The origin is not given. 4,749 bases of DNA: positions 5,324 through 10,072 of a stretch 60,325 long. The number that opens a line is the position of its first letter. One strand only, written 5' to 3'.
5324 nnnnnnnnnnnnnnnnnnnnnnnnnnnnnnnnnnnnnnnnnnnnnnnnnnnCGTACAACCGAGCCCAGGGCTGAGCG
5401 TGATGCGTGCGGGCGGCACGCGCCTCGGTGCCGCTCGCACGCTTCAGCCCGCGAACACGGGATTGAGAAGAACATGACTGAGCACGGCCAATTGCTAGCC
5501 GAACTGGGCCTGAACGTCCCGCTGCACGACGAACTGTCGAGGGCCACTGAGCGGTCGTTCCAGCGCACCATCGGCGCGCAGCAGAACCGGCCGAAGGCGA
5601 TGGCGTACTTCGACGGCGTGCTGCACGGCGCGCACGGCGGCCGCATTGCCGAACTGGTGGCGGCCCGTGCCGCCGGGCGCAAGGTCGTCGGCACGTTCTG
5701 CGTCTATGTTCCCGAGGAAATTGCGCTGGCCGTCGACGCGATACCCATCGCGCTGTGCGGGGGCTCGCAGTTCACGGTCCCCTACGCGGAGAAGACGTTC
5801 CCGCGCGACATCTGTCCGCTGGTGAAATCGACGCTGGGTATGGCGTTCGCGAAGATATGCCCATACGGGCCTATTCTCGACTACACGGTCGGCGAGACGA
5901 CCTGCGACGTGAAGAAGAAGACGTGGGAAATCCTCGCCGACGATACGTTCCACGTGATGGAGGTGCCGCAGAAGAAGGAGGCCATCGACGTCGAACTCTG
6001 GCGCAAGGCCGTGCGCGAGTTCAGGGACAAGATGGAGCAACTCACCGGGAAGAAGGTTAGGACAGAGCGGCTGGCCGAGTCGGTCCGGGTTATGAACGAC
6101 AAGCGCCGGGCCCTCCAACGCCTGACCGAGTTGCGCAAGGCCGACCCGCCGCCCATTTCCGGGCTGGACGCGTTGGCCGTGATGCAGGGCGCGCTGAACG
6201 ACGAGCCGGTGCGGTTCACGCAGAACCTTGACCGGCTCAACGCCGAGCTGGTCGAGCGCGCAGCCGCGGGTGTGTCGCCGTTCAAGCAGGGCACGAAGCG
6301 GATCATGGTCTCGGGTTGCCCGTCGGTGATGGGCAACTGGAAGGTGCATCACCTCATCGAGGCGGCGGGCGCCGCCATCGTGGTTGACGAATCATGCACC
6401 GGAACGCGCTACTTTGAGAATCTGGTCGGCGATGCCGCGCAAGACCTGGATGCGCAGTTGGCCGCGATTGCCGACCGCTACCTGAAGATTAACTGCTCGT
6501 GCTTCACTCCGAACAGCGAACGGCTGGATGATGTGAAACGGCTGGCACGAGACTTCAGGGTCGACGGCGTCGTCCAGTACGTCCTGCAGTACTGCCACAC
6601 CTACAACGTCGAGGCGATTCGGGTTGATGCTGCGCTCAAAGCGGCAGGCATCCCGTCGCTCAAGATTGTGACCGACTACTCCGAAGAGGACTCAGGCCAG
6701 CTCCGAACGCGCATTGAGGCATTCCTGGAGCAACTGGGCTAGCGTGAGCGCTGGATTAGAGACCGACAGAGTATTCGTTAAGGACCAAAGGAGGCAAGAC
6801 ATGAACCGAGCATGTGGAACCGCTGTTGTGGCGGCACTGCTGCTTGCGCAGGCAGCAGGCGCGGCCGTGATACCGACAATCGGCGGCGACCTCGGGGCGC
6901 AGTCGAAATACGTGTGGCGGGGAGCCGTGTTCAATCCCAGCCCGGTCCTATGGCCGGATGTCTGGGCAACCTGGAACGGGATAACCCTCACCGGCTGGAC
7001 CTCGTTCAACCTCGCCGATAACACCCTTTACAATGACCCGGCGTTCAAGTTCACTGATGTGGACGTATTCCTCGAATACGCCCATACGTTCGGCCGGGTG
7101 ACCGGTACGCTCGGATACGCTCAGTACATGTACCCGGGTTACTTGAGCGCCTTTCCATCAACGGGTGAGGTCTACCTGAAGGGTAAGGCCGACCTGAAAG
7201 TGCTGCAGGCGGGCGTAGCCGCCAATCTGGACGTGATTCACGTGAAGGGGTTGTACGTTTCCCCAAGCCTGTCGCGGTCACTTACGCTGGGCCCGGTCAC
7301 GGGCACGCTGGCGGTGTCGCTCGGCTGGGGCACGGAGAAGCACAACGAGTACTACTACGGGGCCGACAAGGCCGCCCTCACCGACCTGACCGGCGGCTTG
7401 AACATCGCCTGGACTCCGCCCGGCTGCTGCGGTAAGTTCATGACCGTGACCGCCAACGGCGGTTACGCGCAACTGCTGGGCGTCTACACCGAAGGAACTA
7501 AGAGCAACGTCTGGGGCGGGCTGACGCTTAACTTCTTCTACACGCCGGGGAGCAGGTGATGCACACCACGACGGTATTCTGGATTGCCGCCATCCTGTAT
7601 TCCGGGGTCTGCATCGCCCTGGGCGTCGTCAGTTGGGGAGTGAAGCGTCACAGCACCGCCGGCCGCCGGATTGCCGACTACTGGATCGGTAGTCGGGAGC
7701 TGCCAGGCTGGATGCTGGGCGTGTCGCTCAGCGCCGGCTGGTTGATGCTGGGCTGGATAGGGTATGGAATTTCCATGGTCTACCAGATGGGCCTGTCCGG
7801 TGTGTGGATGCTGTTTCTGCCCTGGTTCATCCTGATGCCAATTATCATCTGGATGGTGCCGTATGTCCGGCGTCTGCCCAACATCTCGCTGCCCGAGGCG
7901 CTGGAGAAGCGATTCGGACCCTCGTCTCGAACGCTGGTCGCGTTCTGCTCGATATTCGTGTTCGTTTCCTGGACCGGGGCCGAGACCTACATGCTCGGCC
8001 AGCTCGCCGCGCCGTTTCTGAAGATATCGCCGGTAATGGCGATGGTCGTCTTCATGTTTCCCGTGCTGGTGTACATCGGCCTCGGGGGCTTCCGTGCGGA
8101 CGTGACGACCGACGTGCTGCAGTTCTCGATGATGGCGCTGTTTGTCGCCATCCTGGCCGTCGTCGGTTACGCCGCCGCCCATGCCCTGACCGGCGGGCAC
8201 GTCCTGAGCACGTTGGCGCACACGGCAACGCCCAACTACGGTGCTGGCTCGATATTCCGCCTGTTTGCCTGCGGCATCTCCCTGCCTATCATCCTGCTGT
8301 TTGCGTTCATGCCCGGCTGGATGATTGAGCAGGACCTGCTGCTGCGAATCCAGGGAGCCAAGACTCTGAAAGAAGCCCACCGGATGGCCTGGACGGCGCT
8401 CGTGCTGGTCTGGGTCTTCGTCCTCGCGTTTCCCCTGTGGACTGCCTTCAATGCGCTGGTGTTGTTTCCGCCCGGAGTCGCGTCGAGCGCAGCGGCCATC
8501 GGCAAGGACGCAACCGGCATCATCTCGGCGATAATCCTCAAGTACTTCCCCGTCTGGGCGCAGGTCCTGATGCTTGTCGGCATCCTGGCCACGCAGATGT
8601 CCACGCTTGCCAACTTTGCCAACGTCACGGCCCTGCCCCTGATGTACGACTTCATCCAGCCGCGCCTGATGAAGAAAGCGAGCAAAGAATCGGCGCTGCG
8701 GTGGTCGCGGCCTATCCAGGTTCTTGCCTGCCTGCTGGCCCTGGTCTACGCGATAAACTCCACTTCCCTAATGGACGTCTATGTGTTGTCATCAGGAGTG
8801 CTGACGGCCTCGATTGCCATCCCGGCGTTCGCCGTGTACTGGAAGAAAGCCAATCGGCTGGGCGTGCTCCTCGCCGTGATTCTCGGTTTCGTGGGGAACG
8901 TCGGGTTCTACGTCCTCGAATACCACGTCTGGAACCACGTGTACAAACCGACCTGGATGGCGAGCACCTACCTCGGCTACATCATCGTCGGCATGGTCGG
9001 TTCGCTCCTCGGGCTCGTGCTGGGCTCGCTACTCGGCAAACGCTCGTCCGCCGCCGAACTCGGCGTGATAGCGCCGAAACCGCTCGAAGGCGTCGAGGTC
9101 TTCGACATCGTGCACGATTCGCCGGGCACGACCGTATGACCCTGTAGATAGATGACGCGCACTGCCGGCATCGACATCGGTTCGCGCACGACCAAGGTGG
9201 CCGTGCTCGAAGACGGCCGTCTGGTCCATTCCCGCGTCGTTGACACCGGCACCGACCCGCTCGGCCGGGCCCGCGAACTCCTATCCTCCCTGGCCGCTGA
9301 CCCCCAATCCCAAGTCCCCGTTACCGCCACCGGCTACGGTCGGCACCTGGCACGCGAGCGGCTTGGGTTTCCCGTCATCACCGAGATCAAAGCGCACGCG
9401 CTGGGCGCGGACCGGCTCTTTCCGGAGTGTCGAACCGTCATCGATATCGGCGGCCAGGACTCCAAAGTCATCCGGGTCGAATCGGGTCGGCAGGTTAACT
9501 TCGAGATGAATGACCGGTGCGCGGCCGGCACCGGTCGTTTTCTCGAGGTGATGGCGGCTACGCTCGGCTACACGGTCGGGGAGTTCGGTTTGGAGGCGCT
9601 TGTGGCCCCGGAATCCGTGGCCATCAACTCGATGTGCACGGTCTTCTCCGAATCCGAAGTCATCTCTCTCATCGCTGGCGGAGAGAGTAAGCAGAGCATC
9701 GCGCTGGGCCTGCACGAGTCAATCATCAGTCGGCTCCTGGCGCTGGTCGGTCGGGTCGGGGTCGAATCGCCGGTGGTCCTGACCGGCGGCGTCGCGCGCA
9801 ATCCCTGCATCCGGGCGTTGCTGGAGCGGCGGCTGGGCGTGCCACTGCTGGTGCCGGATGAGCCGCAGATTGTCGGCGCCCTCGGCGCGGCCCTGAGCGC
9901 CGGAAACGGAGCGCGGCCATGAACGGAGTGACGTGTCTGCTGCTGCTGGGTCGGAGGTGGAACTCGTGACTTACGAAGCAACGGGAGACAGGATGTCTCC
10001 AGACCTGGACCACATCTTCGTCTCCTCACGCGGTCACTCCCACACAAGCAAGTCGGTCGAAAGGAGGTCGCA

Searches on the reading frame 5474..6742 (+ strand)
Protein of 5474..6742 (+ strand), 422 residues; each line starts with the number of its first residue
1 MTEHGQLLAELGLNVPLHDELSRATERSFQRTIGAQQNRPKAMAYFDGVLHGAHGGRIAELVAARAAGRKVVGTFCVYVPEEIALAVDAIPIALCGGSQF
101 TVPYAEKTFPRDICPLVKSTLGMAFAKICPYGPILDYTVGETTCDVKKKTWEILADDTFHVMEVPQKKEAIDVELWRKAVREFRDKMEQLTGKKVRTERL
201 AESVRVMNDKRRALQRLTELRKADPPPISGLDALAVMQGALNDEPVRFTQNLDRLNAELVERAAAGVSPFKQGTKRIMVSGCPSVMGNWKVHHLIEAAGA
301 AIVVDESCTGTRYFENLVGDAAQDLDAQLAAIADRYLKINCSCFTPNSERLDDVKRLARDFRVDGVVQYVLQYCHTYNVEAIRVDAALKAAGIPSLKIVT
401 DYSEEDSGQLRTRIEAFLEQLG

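Call 6: search_protein_families(library=pfam, proteins=[window:5474-6742:+], max_evalue=0.001)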
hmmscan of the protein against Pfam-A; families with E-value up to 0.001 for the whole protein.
window:5474-6742:+ (422 aa): 1 family
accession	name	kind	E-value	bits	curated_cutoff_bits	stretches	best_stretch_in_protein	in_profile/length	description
PF06050.19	HGD-D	-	1.1e-114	384.1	28.4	1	76-421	1-342/342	2-hydroxyglutaryl-CoA dehydratase, D-component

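Call 23: search_protein_families(library=ncbifam, proteins=[window:5474-6742:+], max_evalue=0.001)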
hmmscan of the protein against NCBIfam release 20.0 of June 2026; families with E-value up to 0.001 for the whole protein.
window:5474-6742:+ (422 aa): 6 families
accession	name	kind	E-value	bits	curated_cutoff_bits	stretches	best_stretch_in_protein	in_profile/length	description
NF040772.1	double_cubane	equivalog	3.6e-138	460.7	350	1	60-421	11-372/372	double-cubane-cluster-containing anaerobic reductase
NF052456.1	HyiscapDhHadC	equivalog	5.9e-31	107.7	700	1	66-420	25-371/372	(R)-2-hydroxyisocaproyl-CoA dehydratase subunit beta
TIGR03190.1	benz_CoA_bzdN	equivalog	1.4e-30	106.4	453.8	1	67-421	25-371/377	benzoyl-CoA reductase, bzd-type, subunit N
TIGR02263.1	benz_CoA_red_C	equivalog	5.9e-21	74.8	421.15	1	66-412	27-368/380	benzoyl-CoA reductase subunit C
TIGR03191.1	benz_CoA_bzdO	equivalog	1.5e-07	31.1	448.6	1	187-422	171-424/430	benzoyl-CoA reductase, bzd-type, subunit O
NF052455.1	HyiscapDhHadB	equivalog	0.00029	19.6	750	1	174-284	151-264/398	(R)-2-hydroxyisocaproyl-CoA dehydratase subunit alpha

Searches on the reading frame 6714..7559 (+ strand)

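Call 6: search_protein_families(library=pfam, proteins=[window:6714-7559:+], max_evalue=0.001)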
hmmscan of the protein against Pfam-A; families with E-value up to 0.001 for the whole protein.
window:6714-7559:+ (281 aa): 0 families

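Call 23: search_protein_families(library=ncbifam, proteins=[window:6714-7559:+], max_evalue=0.001)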
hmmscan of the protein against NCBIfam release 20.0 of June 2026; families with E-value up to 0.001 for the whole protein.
window:6714-7559:+ (281 aa): 1 family
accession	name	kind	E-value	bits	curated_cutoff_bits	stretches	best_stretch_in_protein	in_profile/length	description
TIGR02001.1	gcw_chp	subfamily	0.00024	20.7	47.15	1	35-210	11-185/244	TorF family putative porin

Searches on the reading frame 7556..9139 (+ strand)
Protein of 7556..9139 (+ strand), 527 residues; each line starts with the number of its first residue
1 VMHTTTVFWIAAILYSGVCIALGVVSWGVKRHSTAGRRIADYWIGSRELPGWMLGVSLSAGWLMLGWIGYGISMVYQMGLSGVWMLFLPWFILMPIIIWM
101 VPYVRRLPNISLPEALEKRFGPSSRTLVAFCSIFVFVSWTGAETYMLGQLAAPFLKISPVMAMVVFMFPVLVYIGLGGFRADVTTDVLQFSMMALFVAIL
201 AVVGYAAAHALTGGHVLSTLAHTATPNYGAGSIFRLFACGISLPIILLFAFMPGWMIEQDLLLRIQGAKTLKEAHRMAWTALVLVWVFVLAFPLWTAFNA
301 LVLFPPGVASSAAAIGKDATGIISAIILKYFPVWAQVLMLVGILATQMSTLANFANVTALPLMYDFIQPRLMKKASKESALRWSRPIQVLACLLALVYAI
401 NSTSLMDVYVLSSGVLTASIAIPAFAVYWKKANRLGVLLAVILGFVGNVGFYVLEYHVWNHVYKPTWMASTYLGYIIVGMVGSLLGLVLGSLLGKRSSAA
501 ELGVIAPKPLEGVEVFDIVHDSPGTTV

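Call 6: search_protein_families(library=pfam, proteins=[window:7556-9139:+], max_evalue=0.001)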
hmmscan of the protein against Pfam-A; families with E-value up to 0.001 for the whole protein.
window:7556-9139:+ (527 aa): 1 family
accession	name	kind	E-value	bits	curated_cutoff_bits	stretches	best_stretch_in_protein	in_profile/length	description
PF00474.23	SSF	-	8.1e-22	78.1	22.8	1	42-444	1-406/406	Sodium:solute symporter family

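Call 23: search_protein_families(library=ncbifam, proteins=[window:7556-9139:+], max_evalue=0.001)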
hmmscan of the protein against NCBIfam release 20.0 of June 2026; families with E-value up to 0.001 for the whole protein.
window:7556-9139:+ (527 aa): 4 families
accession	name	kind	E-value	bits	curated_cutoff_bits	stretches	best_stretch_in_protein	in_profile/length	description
TIGR00813.1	sss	superfamily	1.3e-25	90.3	184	1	42-444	1-411/411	sodium/solute symporter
TIGR03648.1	Na_symport_lg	subfamily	1.7e-15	56.5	320.75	2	37-202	22-186/547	VC_2705 family sodium/solute symporter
TIGR02121.1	Na_Pro_sym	equivalog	1.9e-15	56.5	515.5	1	10-473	5-461/488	sodium/proline symporter PutP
TIGR02119.1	panF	equivalog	3.8e-15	55.9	328.05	1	18-460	11-446/471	sodium/pantothenate symporter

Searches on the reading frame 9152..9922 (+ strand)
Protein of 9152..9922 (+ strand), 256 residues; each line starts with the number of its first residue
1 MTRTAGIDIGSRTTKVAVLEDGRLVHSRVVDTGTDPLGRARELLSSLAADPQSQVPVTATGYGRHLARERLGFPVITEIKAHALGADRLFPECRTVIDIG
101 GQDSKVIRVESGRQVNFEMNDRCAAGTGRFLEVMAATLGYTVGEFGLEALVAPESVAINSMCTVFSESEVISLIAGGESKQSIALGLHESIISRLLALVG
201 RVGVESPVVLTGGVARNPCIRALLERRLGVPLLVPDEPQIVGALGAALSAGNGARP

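Call 6: search_protein_families(library=pfam, proteins=[window:9152-9922:+], max_evalue=0.001)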
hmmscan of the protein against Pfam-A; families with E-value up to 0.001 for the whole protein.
window:9152-9922:+ (256 aa): 4 families
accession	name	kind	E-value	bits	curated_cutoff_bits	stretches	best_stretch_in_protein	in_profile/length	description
PF01869.26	BcrAD_BadFG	-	3.1e-53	181.5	31.5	1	6-250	2-271/271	BadF/BadG/BcrA/BcrD ATPase family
PF14450.12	FtsA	-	4e-06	27.6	31.8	1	5-35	1-31/127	Cell division protein FtsA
PF06723.19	MreB_Mbl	-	4.9e-06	26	27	0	7-37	150-180/327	MreB/Mbl protein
PF22521.2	HypF_C_2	-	0.00061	20.1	27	0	168-228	154-217/241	Carbamoyltransferase, Kae1-like Domain, second subdomain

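Call 23: search_protein_families(library=ncbifam, proteins=[window:9152-9922:+], max_evalue=0.001)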
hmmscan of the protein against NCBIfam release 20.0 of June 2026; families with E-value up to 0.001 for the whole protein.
window:9152-9922:+ (256 aa): 8 families
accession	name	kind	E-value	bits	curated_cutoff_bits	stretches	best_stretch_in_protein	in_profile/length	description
TIGR00241.1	CoA_E_activ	domain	4.1e-70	236.1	125.4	1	4-248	2-247/248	acyl-CoA dehydratase activase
TIGR03192.1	benz_CoA_bzdQ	equivalog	1.7e-38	132.8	380.2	1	4-248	34-284/293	benzoyl-CoA reductase, bzd-type, subunit Q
TIGR02259.1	benz_CoA_red_A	equivalog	2.2e-38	132.1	578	1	56-219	232-396/432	benzoyl-CoA reductase subunit A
TIGR03286.1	methan_mark_15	hypoth_equivalog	3.3e-33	115.3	455.75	1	4-250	146-401/404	methanogenesis marker 15 protein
TIGR02261.1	benz_CoA_red_D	equivalog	3.2e-26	92.1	312.85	1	2-248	1-260/262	benzoyl-CoA reductase subunit D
NF011660.0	PRK15080.1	equivalog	5.9e-05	22.4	182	0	206-250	229-273/277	ethanolamine utilization protein EutJ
NF010539.0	PRK13927.1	subfamily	0.0006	18.8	293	0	7-38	156-187/339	rod shape-determining protein MreB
TIGR01174.1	ftsA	equivalog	0.00097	18.3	175.85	0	7-35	201-229/371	cell division protein FtsA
